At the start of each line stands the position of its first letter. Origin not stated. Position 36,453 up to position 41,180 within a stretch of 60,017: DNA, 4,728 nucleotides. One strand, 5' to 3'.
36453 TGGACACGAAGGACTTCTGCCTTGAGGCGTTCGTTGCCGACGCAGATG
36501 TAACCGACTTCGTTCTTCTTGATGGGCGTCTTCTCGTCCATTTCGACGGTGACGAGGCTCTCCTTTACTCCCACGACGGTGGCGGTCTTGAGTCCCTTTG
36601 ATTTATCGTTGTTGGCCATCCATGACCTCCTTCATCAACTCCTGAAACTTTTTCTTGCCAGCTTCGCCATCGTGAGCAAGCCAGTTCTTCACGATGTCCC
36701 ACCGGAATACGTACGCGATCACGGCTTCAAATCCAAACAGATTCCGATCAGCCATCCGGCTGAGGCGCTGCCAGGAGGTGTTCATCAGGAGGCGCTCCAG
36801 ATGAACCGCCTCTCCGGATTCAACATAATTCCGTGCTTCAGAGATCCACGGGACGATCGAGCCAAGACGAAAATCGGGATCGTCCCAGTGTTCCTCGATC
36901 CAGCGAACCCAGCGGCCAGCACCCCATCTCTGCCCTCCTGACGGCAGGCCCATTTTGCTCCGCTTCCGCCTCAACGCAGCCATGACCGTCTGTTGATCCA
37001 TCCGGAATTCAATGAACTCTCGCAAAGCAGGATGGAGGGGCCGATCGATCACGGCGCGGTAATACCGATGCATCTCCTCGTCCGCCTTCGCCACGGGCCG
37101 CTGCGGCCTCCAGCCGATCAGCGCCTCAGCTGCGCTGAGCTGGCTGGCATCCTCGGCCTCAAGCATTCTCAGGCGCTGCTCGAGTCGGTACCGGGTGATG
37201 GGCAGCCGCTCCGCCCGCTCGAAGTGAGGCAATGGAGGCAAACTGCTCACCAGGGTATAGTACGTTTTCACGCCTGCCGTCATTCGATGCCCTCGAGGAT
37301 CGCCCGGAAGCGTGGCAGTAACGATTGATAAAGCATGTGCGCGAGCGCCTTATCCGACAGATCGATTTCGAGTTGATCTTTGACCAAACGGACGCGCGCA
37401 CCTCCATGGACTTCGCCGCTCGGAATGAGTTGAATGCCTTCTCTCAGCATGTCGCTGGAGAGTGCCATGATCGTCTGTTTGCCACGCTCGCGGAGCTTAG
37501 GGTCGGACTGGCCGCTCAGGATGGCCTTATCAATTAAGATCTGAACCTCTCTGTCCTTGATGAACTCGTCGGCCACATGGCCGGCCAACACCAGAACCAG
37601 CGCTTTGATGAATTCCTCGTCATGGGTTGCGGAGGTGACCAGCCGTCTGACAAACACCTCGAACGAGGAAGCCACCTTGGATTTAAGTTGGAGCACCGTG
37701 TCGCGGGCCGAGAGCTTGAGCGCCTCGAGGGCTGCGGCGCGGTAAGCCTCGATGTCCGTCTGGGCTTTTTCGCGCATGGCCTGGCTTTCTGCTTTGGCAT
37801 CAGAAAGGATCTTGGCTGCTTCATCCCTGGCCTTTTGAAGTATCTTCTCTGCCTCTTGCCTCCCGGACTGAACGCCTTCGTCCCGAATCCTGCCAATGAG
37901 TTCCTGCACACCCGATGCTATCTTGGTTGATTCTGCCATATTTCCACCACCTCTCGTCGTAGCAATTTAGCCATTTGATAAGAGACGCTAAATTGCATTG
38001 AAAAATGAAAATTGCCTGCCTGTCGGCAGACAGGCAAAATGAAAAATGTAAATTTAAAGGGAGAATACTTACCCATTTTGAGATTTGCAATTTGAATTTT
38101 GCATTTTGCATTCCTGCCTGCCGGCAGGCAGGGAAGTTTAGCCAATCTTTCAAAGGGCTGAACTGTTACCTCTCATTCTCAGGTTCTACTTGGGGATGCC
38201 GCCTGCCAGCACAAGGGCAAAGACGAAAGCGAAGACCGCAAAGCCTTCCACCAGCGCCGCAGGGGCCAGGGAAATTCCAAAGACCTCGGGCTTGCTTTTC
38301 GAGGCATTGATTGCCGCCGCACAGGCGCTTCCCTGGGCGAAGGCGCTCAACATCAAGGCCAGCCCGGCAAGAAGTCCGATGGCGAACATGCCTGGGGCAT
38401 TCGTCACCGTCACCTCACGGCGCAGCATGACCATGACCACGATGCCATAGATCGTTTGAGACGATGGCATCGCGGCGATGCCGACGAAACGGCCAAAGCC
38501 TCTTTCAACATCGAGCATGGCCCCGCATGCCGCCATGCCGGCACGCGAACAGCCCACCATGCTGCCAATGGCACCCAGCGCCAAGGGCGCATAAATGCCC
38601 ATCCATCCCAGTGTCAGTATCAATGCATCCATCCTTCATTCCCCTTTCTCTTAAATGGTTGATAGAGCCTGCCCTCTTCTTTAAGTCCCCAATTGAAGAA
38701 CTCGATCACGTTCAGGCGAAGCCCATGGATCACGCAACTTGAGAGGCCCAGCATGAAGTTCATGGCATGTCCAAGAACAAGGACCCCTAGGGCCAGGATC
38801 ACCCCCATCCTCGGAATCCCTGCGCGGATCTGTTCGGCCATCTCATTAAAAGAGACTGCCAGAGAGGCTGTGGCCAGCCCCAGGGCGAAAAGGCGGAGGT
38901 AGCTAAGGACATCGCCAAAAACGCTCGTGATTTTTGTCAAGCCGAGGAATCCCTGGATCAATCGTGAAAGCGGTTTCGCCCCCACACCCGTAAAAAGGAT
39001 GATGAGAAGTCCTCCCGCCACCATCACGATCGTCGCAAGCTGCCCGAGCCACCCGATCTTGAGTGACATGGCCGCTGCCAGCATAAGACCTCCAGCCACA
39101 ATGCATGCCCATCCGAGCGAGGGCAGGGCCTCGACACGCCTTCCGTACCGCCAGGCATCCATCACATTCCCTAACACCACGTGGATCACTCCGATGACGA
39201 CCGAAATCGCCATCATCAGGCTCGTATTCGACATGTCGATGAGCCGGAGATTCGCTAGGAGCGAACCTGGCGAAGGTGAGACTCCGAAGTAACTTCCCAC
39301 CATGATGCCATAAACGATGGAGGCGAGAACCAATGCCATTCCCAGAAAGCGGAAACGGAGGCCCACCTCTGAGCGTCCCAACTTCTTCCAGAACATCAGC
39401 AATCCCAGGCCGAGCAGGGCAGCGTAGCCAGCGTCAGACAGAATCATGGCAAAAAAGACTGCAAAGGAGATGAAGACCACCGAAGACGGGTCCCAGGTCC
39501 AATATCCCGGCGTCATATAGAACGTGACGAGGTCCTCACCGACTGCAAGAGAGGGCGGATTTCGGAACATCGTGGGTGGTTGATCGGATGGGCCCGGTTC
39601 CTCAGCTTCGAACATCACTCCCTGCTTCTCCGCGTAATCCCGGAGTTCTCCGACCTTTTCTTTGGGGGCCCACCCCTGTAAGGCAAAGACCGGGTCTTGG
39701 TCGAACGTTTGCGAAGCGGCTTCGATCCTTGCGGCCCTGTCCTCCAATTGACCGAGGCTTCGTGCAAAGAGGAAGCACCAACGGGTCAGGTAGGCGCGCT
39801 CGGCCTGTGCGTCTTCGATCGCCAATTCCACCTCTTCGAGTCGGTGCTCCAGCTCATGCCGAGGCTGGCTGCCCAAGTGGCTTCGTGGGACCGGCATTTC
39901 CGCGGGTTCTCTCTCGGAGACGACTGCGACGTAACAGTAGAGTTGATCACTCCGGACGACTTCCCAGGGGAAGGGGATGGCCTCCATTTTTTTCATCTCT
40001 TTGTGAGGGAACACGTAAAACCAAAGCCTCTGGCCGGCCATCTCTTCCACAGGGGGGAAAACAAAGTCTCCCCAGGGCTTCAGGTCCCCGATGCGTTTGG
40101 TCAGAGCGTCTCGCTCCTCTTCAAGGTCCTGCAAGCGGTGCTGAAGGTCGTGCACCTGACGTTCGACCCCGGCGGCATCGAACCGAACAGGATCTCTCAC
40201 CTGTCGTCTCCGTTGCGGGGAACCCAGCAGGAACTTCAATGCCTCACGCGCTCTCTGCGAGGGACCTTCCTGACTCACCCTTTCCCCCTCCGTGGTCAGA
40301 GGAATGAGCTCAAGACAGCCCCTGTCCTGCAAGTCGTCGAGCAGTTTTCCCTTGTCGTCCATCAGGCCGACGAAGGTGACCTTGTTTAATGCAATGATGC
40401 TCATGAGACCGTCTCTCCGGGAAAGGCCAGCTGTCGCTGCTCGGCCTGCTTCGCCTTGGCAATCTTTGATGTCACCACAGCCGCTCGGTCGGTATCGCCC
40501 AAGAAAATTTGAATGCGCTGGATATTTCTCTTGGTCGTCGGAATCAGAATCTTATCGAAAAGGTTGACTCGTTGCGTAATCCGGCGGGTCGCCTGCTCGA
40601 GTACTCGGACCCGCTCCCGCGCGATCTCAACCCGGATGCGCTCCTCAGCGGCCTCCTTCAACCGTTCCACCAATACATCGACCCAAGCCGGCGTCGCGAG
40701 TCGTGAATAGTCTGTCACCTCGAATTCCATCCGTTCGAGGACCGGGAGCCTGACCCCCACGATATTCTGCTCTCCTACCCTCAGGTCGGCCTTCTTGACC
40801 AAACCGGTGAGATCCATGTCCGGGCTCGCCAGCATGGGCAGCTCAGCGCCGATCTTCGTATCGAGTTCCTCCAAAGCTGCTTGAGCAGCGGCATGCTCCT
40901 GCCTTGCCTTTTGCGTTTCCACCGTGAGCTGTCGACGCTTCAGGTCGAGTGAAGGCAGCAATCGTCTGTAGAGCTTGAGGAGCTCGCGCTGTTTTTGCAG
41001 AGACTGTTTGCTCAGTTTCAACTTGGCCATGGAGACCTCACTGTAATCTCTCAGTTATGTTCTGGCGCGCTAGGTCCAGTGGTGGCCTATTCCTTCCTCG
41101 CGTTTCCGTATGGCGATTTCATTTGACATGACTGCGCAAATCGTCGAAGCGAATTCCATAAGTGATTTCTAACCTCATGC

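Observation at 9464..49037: Single-strand ~40-kb sugar-to-acetate/lactate super-island with an embedded V-type ATPase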

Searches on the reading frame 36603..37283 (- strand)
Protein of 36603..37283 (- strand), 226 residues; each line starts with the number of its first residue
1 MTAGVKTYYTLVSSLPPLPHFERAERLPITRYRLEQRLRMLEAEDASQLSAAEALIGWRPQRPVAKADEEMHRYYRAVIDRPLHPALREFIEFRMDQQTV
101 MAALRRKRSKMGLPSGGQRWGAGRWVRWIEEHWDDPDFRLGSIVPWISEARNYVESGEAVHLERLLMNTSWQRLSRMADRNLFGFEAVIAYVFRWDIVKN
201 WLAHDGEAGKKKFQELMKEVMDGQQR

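Call 5: search_protein_families(library=ncbifam, proteins=[window:36603-37283:-], max_evalue=0.00001)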
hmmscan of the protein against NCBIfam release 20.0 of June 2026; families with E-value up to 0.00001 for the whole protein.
window:36603-37283:- (226 aa): 0 families

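Call 8: search_protein_families(library=pfam, proteins=[window:36603-37283:-], max_evalue=0.001)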
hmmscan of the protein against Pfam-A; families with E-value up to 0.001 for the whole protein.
window:36603-37283:- (226 aa): 1 family
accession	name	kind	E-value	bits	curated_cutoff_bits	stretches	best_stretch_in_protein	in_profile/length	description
PF10962.13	DUF2764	-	2.2e-11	44.4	24.1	1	71-223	122-270/271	Protein of unknown function (DUF2764)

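Call 56: search_solved_structures(query=window:36603-37283:-, max_evalue=10)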
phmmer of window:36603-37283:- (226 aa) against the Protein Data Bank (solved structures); distinct sequences matched with E-value up to 10: 7.
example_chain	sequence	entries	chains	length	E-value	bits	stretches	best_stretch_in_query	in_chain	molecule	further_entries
9gwj_B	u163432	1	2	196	0.37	13.7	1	131-171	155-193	Cyclin-dependent kinase 2-interacting protein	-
3l7v_A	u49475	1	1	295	0.4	13.6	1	128-153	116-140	Putative uncharacterized protein smu.1377c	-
8cih_A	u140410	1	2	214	0.43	13.5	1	131-171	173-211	Cyclin-dependent kinase 2-interacting protein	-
9lgo_J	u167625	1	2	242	0.45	13.4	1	131-171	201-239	Cyclin-dependent kinase 2-interacting protein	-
8rhn_C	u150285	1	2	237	0.51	13.2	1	131-171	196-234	Cyclin-dependent kinase 2-interacting protein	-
2dag_A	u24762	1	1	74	1.5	11.7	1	121-148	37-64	Ubiquitin carboxyl-terminal hydrolase 5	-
8hku_L15E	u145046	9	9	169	2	11.3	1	67-119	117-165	50S ribosomal protein L15e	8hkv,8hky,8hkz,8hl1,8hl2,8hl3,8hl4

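Call 84: predict_structure(protein=window:36603-37283:-)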
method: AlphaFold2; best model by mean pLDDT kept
length: 226 residues; sequences in the alignment: 1
mean_pLDDT: 46.0   pTM: 0.35
mean pLDDT of the five models: 46.0, 40.7, 38.9, 36.8, 35.9
residues with pLDDT >= 90: 0; 70-90: 2; 50-70: 77; < 50: 147
segments of 3 or more residues with pLDDT < 50: 1-38, 48-52, 54-66, 114-123, 137-198, 216-226
pLDDT, mean of each block of 10 residues (from residue 1): 28 27 31 47 49 45 51 62 56 56 57 47 50 51 41 40 44 43 38 44 59 51 33
secondary structure, 60 per line:
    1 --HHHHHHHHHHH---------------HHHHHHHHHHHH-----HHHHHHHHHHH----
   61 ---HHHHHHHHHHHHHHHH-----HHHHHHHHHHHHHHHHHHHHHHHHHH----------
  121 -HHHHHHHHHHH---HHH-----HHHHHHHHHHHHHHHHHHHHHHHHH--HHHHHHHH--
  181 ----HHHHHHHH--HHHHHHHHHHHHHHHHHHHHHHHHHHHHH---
elements in order: H3-13 H29-40 H46-56 H64-79 H85-110 H122-132 H144-168 H171-178 H185-192 H195-223

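Call 87: search_solved_structures(query=A3, max_evalue=10)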
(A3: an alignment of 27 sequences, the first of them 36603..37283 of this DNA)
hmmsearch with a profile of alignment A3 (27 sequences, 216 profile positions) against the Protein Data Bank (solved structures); distinct sequences matched with E-value up to 10: 2.
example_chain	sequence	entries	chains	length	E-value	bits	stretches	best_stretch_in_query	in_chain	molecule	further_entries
5nm7_G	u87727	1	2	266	0.58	12.9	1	69-105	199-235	Peptidoglycan-binding domain 1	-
8up1_A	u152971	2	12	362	5.5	9.7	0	26-85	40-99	De Novo Protein sr322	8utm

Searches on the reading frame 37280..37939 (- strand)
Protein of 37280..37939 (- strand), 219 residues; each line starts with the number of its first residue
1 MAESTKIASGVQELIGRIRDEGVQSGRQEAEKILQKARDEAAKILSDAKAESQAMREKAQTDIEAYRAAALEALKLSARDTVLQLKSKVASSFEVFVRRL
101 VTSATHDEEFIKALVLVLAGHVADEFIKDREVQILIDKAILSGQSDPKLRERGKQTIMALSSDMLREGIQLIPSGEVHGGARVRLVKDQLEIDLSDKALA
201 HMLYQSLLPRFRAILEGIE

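Call 5: search_protein_families(library=ncbifam, proteins=[window:37280-37939:-], max_evalue=0.00001)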
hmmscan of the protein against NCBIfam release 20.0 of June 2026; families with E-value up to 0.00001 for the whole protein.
window:37280-37939:- (219 aa): 2 families
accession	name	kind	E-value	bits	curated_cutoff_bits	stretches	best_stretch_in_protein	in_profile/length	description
NF002424.0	PRK01558.1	equivalog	1.7e-23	83.2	241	1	11-216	5-197/203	V-type ATP synthase subunit E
NF002170.0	PRK01005.1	equivalog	3e-13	50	280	1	11-214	10-203/208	V-type ATP synthase subunit E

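Call 57: search_solved_structures(query=window:37280-37939:-, max_evalue=10)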
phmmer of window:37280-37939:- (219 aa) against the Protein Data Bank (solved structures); distinct sequences matched with E-value up to 10: 6.
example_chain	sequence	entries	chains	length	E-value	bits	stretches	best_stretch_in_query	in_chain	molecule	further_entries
2kk7_A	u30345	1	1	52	0.13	15.5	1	31-67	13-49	V-type ATP synthase subunit E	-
4dt0_A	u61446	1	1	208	0.16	15.1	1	24-135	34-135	V-type ATP synthase subunit E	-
2dm9_A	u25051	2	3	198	0.18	15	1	24-135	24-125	V-type ATP synthase subunit E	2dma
3cuo_A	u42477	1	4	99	0.63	13.2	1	8-44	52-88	Uncharacterized HTH-type transcriptional regulator ygaV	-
1l2p_A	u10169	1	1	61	1.6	11.9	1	24-74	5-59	ATP Synthase B Chain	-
9itj_U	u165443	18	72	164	3.2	10.9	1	3-90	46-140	ATP synthase subunit b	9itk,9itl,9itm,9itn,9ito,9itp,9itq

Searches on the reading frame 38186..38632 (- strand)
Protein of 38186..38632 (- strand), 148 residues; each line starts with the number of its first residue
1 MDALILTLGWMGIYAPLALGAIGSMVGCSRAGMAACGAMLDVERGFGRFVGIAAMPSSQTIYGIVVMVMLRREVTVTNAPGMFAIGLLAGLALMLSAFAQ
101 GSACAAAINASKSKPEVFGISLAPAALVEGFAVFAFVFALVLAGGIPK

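Call 5: search_protein_families(library=ncbifam, proteins=[window:38186-38632:-], max_evalue=0.00001)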
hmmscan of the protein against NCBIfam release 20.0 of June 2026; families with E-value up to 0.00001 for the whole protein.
window:38186-38632:- (148 aa): 7 families
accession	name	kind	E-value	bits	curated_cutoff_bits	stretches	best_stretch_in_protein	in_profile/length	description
NF007200.0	PRK09621.1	equivalog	3.6e-49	166.4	108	1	9-142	5-140/141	ATP synthase subunit C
NF005174.0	PRK06649.1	equivalog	2.1e-18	66.8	127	1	6-142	1-141/143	V-type ATP synthase subunit K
NF005124.0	PRK06558.1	equivalog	1.3e-15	57.5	127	1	8-145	16-157/159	V-type ATP synthase subunit K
NF006219.0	PRK08344.1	equivalog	3e-15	56.4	108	1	15-142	11-156/161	V-type ATP synthase subunit K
NF004913.0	PRK06271.1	equivalog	6.2e-14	51.8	211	1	10-146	9-144/220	V-type ATP synthase subunit K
NF004888.0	PRK06251.1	equivalog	4.2e-07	30.1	101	1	85-142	40-97/102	V-type ATP synthase subunit K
NF011483.0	PRK14893.1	equivalog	5.4e-06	26.5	188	0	11-142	13-153/162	V-type ATP synthase subunit K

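Call 45: search_solved_structures(query=window:38186-38632:-, max_evalue=0.01, show_alignments=3)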
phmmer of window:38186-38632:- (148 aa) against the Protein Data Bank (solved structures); distinct sequences matched with E-value up to 0.01: 1.
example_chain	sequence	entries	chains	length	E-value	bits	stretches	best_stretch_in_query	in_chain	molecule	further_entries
2bl2_A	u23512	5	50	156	8.5e-07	32.7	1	18-142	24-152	V-TYPE SODIUM ATP SYNTHASE SUBUNIT K | V-Type Sodium ATPase Subunit K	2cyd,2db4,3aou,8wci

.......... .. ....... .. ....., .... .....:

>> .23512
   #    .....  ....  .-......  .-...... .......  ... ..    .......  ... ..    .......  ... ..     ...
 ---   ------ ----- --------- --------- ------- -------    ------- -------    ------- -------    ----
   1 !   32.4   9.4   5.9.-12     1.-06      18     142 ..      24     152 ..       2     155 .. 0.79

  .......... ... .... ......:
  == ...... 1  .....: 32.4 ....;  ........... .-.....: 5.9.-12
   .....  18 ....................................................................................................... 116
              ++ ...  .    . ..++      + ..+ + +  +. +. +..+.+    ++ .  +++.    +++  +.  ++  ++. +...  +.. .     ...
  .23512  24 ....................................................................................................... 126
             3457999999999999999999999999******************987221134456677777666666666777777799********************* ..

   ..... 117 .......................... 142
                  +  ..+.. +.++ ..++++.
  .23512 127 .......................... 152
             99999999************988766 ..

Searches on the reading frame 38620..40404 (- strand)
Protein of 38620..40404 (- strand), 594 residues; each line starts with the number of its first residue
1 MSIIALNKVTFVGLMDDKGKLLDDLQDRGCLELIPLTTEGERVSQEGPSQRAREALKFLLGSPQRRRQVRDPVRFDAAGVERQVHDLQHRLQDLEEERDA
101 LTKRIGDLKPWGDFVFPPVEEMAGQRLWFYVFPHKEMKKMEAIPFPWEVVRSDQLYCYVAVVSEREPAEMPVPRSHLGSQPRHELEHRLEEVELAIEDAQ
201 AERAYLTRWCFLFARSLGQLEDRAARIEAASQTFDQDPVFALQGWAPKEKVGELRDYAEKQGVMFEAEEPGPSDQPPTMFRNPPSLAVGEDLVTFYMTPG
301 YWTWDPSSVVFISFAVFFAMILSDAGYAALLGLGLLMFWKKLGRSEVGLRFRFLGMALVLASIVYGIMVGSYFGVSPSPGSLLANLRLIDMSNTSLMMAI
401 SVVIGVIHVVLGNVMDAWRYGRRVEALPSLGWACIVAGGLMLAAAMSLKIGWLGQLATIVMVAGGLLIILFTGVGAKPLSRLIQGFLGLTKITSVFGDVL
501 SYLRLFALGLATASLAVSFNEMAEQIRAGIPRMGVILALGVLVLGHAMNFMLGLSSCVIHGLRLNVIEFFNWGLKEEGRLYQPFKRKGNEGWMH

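Call 5: search_protein_families(library=ncbifam, proteins=[window:38620-40404:-], max_evalue=0.00001)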
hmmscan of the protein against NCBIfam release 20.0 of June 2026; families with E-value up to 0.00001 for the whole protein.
window:38620-40404:- (594 aa): 9 families
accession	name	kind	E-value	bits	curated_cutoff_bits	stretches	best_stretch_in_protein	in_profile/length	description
NF004431.0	PRK05771.2-5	equivalog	1.8e-67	228.3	851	2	6-390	5-395/649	V-type ATP synthase subunit I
NF004429.0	PRK05771.2-2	equivalog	3.9e-67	227.3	799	1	3-587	2-606/608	V-type ATP synthase subunit I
NF004430.0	PRK05771.2-4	equivalog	1.6e-51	175.7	670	1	182-586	225-639/646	V-type ATP synthase subunit I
NF004428.0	PRK05771.2-1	equivalog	3.1e-48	164.4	766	1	218-587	285-672/680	V-type ATP synthase subunit I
NF004427.0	PRK05771.1-1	equivalog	1.5e-35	123.1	942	1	225-586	290-652/668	V-type ATP synthase subunit I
NF004432.0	PRK05771.3-1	equivalog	4.9e-27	94.6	1044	2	209-332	237-361/643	V-type ATP synthase subunit I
NF004434.0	PRK05771.3-3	equivalog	5.5e-25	87.9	777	2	438-589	513-680/686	V-type ATP synthase subunit I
NF004433.0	PRK05771.3-2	equivalog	1.2e-11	43.7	1173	1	237-379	271-417/701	V-type ATP synthase subunit I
NF004435.0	PRK05771.3-4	equivalog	1.6e-09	36.7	1410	1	269-379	307-419/701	V-type ATP synthase subunit I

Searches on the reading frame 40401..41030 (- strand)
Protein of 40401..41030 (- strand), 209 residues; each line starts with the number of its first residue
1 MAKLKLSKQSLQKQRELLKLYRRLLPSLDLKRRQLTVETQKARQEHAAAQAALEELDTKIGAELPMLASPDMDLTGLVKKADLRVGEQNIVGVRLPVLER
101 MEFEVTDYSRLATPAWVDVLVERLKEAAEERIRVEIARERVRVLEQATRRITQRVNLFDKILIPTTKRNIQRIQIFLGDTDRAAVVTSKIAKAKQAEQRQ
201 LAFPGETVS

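Call 5: search_protein_families(library=ncbifam, proteins=[window:40401-41030:-], max_evalue=0.00001)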
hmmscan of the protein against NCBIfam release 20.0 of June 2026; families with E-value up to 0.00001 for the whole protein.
window:40401-41030:- (209 aa): 3 families
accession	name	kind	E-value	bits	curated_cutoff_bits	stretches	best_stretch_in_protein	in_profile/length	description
NF002565.0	PRK02195.1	equivalog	7e-60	202.2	189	1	1-199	2-200/204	V-type ATP synthase subunit D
TIGR00309.1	V_ATPase_subD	subfamily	8.8e-25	87.5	72.25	1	1-196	1-207/209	V-type ATP synthase subunit D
NF001545.0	PRK00373.1-4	equivalog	3.5e-09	36.7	226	1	79-196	90-211/216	V-type ATP synthase subunit D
